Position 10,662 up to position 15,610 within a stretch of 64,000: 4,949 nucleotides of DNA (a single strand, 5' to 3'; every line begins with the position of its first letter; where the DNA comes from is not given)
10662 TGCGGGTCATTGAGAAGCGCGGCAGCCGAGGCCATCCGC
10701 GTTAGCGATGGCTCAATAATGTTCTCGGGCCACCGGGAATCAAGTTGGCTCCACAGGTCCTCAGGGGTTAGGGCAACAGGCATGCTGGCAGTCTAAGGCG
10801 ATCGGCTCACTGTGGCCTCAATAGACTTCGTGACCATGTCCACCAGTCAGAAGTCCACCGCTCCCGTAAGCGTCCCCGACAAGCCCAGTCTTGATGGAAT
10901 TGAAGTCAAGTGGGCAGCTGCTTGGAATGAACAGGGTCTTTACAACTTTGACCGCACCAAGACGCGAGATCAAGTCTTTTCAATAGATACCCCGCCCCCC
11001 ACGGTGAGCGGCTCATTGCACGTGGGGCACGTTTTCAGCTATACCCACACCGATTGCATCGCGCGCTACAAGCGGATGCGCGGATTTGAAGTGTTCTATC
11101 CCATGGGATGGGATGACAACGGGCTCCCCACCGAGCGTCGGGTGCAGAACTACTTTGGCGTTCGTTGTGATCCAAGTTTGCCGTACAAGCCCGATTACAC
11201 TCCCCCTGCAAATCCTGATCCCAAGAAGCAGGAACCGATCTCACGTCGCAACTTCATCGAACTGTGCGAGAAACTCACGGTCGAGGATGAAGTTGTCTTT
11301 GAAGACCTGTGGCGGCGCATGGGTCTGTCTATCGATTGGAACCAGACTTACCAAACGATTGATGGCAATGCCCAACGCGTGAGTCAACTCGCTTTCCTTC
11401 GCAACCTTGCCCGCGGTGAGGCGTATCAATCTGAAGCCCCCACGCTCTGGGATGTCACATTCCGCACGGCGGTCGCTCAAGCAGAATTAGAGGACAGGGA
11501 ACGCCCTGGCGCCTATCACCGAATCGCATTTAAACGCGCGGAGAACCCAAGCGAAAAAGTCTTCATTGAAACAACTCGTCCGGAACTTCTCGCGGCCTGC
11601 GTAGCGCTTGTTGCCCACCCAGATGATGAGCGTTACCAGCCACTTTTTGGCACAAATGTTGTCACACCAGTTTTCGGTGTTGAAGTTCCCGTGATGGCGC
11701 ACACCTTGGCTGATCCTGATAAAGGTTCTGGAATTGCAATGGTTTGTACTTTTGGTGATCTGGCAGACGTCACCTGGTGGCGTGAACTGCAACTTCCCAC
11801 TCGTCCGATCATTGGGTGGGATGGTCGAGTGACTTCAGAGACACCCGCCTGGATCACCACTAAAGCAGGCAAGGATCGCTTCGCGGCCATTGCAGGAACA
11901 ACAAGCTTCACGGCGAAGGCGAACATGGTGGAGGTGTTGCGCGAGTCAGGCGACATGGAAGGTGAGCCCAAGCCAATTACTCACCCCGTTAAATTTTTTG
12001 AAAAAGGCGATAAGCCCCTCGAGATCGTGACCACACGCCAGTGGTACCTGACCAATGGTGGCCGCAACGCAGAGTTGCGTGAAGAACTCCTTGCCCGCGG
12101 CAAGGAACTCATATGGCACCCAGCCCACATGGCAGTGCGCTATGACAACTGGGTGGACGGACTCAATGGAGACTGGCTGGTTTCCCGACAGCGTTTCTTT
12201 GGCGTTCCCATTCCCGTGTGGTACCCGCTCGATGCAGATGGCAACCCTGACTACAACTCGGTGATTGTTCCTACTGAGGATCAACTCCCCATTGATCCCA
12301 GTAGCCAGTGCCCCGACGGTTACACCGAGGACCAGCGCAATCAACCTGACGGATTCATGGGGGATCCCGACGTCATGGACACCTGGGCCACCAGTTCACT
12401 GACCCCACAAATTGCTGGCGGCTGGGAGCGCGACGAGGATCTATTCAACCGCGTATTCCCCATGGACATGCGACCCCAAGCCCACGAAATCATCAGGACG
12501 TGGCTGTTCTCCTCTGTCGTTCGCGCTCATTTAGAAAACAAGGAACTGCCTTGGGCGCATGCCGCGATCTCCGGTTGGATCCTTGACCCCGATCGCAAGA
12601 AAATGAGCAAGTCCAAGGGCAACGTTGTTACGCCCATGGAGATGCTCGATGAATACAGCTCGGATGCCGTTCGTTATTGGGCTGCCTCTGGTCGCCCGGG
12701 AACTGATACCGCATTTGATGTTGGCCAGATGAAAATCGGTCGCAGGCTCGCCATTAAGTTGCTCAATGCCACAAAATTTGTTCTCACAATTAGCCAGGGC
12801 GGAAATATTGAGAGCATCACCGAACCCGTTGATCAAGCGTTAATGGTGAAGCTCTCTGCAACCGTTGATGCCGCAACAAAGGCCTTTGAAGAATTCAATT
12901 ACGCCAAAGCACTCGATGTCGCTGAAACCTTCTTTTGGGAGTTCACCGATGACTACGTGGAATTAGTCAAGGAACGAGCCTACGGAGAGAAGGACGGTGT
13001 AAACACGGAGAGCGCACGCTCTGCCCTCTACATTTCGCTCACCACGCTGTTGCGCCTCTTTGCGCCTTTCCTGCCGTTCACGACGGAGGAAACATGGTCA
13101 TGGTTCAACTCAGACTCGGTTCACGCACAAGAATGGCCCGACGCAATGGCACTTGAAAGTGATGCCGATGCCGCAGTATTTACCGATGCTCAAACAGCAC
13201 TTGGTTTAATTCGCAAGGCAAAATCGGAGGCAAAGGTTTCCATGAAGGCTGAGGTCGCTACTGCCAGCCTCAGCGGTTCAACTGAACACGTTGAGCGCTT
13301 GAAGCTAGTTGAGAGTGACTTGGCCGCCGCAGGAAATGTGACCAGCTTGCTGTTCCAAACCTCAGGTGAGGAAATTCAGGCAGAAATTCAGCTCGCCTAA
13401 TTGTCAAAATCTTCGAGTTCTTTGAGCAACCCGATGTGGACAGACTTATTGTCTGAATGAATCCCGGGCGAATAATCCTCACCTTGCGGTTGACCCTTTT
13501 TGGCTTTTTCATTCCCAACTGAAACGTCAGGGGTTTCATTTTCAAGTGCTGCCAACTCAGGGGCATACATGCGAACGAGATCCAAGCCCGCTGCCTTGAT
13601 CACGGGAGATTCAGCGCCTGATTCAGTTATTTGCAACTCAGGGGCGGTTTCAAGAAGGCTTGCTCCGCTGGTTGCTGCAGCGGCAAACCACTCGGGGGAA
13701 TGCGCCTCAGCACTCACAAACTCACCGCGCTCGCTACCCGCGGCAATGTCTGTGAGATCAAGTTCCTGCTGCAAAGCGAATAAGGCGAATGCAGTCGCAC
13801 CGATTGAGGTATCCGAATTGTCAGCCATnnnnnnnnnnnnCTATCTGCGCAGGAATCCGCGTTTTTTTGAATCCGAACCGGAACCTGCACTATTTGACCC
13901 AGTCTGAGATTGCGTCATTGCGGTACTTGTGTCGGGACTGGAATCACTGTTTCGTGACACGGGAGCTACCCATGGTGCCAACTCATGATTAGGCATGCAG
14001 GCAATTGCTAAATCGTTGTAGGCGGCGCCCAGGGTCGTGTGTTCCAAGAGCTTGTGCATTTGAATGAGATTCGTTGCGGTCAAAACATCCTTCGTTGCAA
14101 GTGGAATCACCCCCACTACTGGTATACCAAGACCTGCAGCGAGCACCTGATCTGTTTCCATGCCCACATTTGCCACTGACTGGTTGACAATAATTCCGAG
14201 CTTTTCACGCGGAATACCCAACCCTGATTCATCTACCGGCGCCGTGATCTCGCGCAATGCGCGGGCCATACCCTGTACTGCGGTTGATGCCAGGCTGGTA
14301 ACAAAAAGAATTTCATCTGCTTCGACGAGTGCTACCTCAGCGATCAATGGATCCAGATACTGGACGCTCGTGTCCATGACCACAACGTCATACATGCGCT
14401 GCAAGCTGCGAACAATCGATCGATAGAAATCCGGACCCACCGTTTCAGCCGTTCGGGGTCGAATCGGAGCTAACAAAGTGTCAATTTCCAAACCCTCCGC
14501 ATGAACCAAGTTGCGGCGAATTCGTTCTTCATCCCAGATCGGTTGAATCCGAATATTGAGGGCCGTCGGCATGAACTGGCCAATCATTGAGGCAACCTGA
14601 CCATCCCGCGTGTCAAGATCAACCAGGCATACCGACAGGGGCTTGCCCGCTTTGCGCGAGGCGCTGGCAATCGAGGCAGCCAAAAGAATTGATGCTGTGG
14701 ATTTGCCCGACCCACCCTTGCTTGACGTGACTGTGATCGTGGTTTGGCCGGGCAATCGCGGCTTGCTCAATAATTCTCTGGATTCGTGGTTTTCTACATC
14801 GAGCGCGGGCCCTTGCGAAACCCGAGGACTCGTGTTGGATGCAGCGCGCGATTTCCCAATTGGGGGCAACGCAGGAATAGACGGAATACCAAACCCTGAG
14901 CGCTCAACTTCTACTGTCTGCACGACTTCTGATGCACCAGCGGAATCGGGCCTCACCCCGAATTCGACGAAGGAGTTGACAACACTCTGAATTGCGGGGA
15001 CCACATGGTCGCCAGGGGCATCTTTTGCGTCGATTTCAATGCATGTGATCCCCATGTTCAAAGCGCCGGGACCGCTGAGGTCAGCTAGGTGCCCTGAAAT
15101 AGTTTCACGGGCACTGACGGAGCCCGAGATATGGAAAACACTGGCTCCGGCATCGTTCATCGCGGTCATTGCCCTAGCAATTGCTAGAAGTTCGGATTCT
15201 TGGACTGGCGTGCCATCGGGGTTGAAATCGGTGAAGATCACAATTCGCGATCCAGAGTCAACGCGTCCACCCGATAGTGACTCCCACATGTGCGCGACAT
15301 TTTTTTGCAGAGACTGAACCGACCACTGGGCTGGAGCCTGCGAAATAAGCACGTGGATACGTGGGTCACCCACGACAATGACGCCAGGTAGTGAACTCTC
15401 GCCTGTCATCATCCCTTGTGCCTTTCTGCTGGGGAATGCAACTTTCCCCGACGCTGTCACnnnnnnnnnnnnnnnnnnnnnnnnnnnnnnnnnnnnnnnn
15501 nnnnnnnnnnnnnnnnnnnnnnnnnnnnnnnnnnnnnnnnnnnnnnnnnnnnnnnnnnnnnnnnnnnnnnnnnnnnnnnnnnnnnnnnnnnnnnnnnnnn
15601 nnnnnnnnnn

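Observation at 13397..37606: A complete ~24-kb type IV pilus locus sits between valS and clpX in a conserved actinobacterial backbone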

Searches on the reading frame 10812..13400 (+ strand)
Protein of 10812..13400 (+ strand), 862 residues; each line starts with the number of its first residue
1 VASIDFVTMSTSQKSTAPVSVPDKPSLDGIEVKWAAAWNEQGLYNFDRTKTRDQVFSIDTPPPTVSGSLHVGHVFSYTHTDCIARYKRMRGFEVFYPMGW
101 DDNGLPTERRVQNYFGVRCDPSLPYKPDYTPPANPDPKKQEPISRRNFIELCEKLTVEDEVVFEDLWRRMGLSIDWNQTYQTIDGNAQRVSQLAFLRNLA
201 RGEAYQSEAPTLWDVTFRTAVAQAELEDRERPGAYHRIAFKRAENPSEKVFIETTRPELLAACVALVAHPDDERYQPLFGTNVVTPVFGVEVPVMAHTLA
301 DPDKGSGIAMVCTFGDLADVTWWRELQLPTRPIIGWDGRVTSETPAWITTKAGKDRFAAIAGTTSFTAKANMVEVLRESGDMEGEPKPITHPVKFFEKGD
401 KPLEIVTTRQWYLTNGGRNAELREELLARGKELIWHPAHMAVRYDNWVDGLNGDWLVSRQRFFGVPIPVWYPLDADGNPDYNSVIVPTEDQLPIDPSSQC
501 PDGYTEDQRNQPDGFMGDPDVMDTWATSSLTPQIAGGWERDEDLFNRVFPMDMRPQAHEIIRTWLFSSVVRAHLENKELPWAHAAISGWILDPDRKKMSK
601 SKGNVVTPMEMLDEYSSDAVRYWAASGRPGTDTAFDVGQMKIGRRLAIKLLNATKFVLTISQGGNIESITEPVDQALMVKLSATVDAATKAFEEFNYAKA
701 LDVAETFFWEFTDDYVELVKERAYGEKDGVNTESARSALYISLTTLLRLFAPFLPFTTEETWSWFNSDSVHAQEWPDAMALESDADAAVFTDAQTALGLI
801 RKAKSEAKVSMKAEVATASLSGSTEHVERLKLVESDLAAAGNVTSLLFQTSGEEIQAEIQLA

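Call 5: search_protein_families(library=pfam, proteins=[window:10812-13400:+], max_evalue=0.001)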
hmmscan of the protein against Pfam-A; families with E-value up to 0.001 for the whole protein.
window:10812-13400:+ (862 aa): 5 families
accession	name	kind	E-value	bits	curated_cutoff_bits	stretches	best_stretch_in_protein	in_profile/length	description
PF00133.28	tRNA-synt_1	-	5.9e-72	243.1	22.7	1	34-635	2-413/414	tRNA synthetases class I (I, L, M and V)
PF08264.19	Anticodon_1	-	6e-30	104.5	25.1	1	674-815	1-144/148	Anticodon-binding domain of tRNA ligase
PF09334.17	tRNA-synt_1g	-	6.6e-18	65.1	20.1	2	58-110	3-55/391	tRNA synthetases class I (M)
PF01921.24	tRNA-synt_1f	-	7.7e-08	32.1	27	1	589-639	274-324/360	tRNA synthetases class I (K)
PF01406.26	tRNA-synt_1e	-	1.3e-06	28.5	27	0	591-626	247-282/301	tRNA synthetases class I (C) catalytic domain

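Call 9: find_related_loci(query=window:10812-13400:+, collection=genome_contigs, flank=10000)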
Query window:10812-13400:+ (862 aa) in genome_contigs; peptide patterns used: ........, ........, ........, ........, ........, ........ (x = any residue, [..] = any of these).
600 stretches matched a pattern (row limit reached: there are more); 596 encode a relative of the query (tblastn E <= 1e-3); the best 80 are kept; 80 distinct loci.
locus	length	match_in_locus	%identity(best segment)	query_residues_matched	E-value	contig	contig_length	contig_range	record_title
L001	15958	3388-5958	73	2-862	0e+0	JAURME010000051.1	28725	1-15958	MAG: Candidatus Nanopelagicales bacterium isolate SFB_Oligo_Co_20 k141_1134634, whole genome shotgun sequence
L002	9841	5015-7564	72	17-862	0e+0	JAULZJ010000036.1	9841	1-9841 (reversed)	MAG: Candidatus Nanopelagicales bacterium isolate P_NANO1 NODE_18957_length_9841_cov_2.738625, whole genome shotgun sequ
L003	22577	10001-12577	70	10-862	0e+0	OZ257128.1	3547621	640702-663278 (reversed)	MAG: Actinomycetes bacterium isolate a64d84fb-41c3-4246-938b-28fa759d90e4 genome assembly, chromosome: 1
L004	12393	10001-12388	72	16-813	0e+0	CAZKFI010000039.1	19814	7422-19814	MAG TPA_asm: uncultured Bifidobacteriaceae bacterium isolate binchicken_co298_185 genome assembly, contig: NODE_5007_len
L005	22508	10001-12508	68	21-862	0e+0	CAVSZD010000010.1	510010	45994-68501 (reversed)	MAG: uncultured Actinomycetota bacterium isolate MFD04716.bin.1.74 genome assembly, contig: contig_6269, whole genome sh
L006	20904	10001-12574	67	2-862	0e+0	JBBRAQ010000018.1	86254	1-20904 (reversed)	MAG: Candidatus Nanopelagicales bacterium isolate Co_metawrap_2304 Cmw_2304_k141_4921288_length_86254_cov_15.9993, whole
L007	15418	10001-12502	69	21-862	0e+0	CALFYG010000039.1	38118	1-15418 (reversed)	MAG TPA_asm: uncultured Micrococcales bacterium isolate SRR6231188_bin.22_CONCOCT_v1.1_MAG genome assembly, contig: ERZ6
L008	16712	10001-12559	65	9-862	0e+0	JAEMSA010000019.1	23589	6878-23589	MAG: Candidatus Nanopelagicales bacterium isolate SupBloom_Metag_030 Bloom_2_NODE_824_length_23589_cov_10.701836, whole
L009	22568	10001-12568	67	12-862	0e+0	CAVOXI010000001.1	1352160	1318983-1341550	MAG: uncultured Actinomycetes bacterium isolate MFD09848.bin.2.105 genome assembly, contig: contig_1077, whole genome sh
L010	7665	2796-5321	65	21-861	0e+0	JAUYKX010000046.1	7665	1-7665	MAG: Candidatus Nanopelagicales bacterium isolate C24_metabat.bin.22 C24_k141_722305, whole genome shotgun sequence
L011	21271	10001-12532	67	21-862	0e+0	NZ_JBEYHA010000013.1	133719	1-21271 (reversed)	Nocardiopsis sp. NPDC007018 NPDC007018_15_A1.ctg-0013, whole genome shotgun sequence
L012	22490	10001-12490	66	20-862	0e+0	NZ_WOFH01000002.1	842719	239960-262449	Actinomadura litoris strain NEAU-AAG5 Scaffold2, whole genome shotgun sequence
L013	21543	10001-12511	67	20-845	0e+0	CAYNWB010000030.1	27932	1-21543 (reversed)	MAG TPA_asm: uncultured Actinomycetes bacterium isolate binchicken_co405_312 genome assembly, contig: NODE_2385_length_2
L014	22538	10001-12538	65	12-861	0e+0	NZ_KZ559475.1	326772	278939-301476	Nonomuraea indica strain DRQ-2 Scaffold10, whole genome shotgun sequence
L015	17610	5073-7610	65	2-862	0e+0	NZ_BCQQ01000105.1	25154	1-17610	Actinomadura formosensis NBRC 14204, whole genome shotgun sequence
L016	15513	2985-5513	69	21-862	0e+0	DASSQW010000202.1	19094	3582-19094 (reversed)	MAG TPA_asm: Candidatus Nanopelagicales bacterium isolate SMAG_U473 k141_1167100, whole genome shotgun sequence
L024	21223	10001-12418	68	21-820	0e+0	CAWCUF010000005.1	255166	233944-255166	MAG: uncultured Actinomycetes bacterium isolate MFD01721.bin.1.25 genome assembly, contig: contig_18688, whole genome sh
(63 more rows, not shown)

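Call 89: search_protein_families(library=pfam, proteins=[L006:12657-13966:+, L016:5604-6991:+, L024:12584-14109:+, L005:12749-13731:+], max_evalue=0.001)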
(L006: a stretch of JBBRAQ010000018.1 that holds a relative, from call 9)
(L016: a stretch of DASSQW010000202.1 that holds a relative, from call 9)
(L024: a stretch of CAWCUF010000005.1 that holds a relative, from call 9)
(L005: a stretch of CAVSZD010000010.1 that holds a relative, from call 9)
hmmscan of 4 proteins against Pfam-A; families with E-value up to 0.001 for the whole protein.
L006:12657-13966:+ (436 aa): 0 families

L016:5604-6991:+ (462 aa): 0 families

L024:12584-14109:+ (508 aa): 0 families

L005:12749-13731:+ (327 aa): 1 family
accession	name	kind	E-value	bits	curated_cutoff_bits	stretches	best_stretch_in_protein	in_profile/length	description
PF14249.11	Tocopherol_cycl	-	2e-21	76.9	26.6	1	126-317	142-335/335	Tocopherol cyclase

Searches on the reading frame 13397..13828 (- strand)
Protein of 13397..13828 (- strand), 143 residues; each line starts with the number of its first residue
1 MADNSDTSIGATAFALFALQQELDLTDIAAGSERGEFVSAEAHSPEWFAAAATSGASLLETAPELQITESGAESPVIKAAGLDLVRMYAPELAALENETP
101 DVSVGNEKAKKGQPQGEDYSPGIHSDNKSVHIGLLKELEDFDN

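Call 3: search_protein_families(library=pfam, proteins=[window:13397-13828:-], max_evalue=0.01)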
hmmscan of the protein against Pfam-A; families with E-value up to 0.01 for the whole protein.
window:13397-13828:- (143 aa): 0 families

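Call 14: search_protein_families(library=ncbifam, proteins=[window:13397-13828:-], max_evalue=0.1)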
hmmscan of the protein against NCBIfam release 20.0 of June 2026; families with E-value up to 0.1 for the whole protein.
window:13397-13828:- (143 aa): 0 families

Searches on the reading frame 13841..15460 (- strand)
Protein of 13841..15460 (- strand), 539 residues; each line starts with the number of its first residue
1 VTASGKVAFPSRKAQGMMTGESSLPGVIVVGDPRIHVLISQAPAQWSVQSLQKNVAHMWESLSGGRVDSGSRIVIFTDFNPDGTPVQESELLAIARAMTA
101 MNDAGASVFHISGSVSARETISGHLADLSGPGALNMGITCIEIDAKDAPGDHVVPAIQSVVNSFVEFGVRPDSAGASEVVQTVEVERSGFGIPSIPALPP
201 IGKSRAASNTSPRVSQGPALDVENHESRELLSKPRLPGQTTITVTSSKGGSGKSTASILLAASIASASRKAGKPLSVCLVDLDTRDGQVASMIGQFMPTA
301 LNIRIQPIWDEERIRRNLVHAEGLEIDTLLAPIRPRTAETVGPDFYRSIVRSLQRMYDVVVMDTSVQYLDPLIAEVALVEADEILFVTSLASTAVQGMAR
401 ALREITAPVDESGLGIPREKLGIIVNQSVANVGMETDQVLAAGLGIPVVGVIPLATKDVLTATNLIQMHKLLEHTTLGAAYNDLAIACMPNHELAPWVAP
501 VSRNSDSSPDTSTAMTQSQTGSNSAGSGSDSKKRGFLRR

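Call 3: search_protein_families(library=pfam, proteins=[window:13841-15460:-], max_evalue=0.01)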
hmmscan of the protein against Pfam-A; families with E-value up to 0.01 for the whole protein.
window:13841-15460:- (539 aa): 6 families
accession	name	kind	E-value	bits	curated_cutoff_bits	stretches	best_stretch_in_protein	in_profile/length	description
PF13614.12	AAA_31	-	2.2e-10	41.2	27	1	240-406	2-165/177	AAA domain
PF01656.29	CbiA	-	4.5e-07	30.3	25.4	1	242-456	1-113/125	CobQ/CobB/MinD/ParA nucleotide binding domain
PF10609.15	ParA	-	8.5e-06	25.8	27.1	1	240-295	4-53/246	NUBPL iron-transfer P-loop NTPase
PF09140.17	MipZ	-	7.7e-05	22.6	20.7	1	242-384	3-125/262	ATPase MipZ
PF13481.12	AAA_25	-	0.00069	19.7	27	1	225-367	19-154/195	AAA domain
PF00142.24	Fer4_NifH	-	0.0087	16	25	0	380-492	140-248/271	4Fe-4S iron sulfur cluster binding proteins, NifH/frxC family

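Call 14: search_protein_families(library=ncbifam, proteins=[window:13841-15460:-], max_evalue=0.1)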
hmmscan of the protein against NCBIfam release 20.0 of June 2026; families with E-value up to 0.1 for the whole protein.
window:13841-15460:- (539 aa): 13 families
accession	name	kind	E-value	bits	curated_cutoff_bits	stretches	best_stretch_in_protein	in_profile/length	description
TIGR01968.1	minD_bact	equivalog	8.1e-13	48.3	212.9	1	241-485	3-233/261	septum site-determining protein MinD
NF041546.1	ParA_partition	equivalog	4.3e-07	29.7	180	1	241-285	1-39/203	ParA family partition ATPase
TIGR01007.1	eps_fam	subfamily_domain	2e-06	27.5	108.05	1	241-417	19-186/204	polysaccharide biosynthesis tyrosine autokinase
NF047398.1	AAA_KGGVGR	domain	8.7e-05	22.9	90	1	240-283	3-40/190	KGGVGR-motif variant AAA ATPase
TIGR03018.1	pepcterm_TyrKin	hypoth_equivalog_domain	0.00014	21.3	230.65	1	239-405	35-196/207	XrtA-associated tyrosine autokinase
TIGR03815.1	CpaE_hom_Actino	equivalog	0.00019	20.7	154.45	1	239-414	111-278/340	septum site-determining protein Ssd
NF008079.0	PRK10818.1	equivalog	0.0009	18.6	508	1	241-484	4-242/270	septum site-determining protein MinD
NF041136.1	MrpORP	equivalog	0.0012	18.2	450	1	241-294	7-54/365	iron-sulfur cluster carrier protein MrpORP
TIGR03453.1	partition_RepA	equivalog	0.0057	15.5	348.45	0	241-266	106-131/387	plasmid partitioning protein RepA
TIGR01969.1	minD_arch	subfamily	0.0061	15.8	201.75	1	241-454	2-196/251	cell division ATPase MinD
NF053622.1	ATPseBagAMYCTU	equivalog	0.017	14.6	400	1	241-287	8-48/325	ATPase BagA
NF008669.0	PRK11670.1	equivalog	0.033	13.1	348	1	240-294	108-156/369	iron-sulfur cluster carrier protein ApbC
NF033200.1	F430_CfbC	exception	0.1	12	402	0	247-303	7-58/260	Ni-sirohydrochlorin a,c-diamide reductive cyclase ATP-dependent reductase subunit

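Call 81: search_solved_structures(query=window:13841-15460:-, max_evalue=0.001)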
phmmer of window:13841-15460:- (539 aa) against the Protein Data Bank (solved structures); distinct sequences matched with E-value up to 0.001: 1.
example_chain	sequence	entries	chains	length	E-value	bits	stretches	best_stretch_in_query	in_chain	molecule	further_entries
8ray_B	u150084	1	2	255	0.00062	22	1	242-426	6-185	ParA family protein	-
